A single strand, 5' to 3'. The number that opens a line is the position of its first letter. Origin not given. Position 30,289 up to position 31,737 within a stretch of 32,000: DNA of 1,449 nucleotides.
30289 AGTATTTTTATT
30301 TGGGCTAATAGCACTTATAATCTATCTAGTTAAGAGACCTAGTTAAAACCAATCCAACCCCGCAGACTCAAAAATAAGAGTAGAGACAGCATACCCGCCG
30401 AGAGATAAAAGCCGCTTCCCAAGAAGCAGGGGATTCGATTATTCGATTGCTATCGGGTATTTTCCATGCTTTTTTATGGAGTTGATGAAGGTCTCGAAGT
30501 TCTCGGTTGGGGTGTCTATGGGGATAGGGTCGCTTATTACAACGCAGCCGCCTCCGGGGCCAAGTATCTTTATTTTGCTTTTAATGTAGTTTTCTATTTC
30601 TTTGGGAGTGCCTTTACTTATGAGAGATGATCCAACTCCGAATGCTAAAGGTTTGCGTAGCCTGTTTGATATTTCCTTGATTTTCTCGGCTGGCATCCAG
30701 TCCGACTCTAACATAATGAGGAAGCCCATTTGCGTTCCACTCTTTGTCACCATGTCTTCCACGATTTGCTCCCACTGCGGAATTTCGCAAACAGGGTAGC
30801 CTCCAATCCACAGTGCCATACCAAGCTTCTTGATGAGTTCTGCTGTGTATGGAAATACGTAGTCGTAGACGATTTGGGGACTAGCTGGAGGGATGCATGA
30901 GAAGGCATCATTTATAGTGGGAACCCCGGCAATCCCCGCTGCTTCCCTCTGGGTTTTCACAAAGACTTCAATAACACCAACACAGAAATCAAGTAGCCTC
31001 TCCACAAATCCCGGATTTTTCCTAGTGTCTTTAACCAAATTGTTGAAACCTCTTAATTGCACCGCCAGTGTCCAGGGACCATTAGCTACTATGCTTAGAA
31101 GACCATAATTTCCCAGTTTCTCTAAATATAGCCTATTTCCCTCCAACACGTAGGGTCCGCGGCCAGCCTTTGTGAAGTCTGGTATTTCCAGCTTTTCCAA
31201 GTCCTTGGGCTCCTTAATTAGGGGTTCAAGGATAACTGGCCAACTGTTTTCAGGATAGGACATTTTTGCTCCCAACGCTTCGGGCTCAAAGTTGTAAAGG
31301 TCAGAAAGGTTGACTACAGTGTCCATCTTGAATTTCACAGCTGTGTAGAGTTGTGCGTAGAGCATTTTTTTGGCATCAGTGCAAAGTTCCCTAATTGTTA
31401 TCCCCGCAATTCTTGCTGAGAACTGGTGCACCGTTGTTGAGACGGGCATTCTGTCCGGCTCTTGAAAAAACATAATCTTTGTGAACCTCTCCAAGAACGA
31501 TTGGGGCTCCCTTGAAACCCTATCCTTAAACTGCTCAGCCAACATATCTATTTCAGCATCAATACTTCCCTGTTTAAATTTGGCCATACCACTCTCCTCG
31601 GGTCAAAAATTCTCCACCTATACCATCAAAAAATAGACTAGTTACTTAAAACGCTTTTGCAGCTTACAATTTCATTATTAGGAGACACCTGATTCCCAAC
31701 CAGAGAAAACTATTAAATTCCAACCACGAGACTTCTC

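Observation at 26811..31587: Corrinoid protein with two diverged URO-D-fold methyltransferases that both lack the His-x-Cys...Cys zinc motif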

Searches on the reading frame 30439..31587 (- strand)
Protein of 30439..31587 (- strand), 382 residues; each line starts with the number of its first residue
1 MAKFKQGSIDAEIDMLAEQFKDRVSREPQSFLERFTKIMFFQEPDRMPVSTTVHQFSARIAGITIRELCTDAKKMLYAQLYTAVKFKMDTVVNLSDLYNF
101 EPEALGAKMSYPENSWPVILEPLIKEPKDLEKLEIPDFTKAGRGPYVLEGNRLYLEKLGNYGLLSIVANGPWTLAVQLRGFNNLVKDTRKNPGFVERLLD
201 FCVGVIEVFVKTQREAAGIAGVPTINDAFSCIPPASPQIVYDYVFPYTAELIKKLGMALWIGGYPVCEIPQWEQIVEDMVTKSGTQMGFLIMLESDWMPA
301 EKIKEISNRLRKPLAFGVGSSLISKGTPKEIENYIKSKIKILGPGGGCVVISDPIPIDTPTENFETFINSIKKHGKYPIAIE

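Call 4: search_protein_families(library=pfam, proteins=[window:30439-31587:-], max_evalue=0.01)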
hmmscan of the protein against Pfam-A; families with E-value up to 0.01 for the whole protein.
window:30439-31587:- (382 aa): 1 family
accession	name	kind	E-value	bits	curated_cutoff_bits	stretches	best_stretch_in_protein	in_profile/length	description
PF01208.23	URO-D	-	3.3e-35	122.2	23.9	1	33-374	4-346/346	Uroporphyrinogen decarboxylase (URO-D)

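Call 9: search_protein_families(library=ncbifam, proteins=[window:30439-31587:-], max_evalue=0.01)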
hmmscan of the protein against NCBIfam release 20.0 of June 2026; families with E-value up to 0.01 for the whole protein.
window:30439-31587:- (382 aa): 4 families
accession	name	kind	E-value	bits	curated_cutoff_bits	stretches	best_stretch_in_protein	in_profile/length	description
TIGR01463.1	mtaA_cmuA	subfamily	1e-14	54.6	235.4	1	44-374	18-338/340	MtaA/CmuA family methyltransferase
NF004889.0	PRK06252.1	subfamily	6.8e-11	41.7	244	1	33-373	8-335/340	methylcobalamin:coenzyme M methyltransferase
NF040654.1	MtaA_Meth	equivalog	2.4e-09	36.6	400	1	34-255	6-228/337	methylcobamide:CoM methyltransferase MtaA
NF041608.1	methylcob_mtaseMtbA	equivalog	2.3e-06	27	600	1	33-253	8-227/339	methylcobamide:CoM methyltransferase MtbA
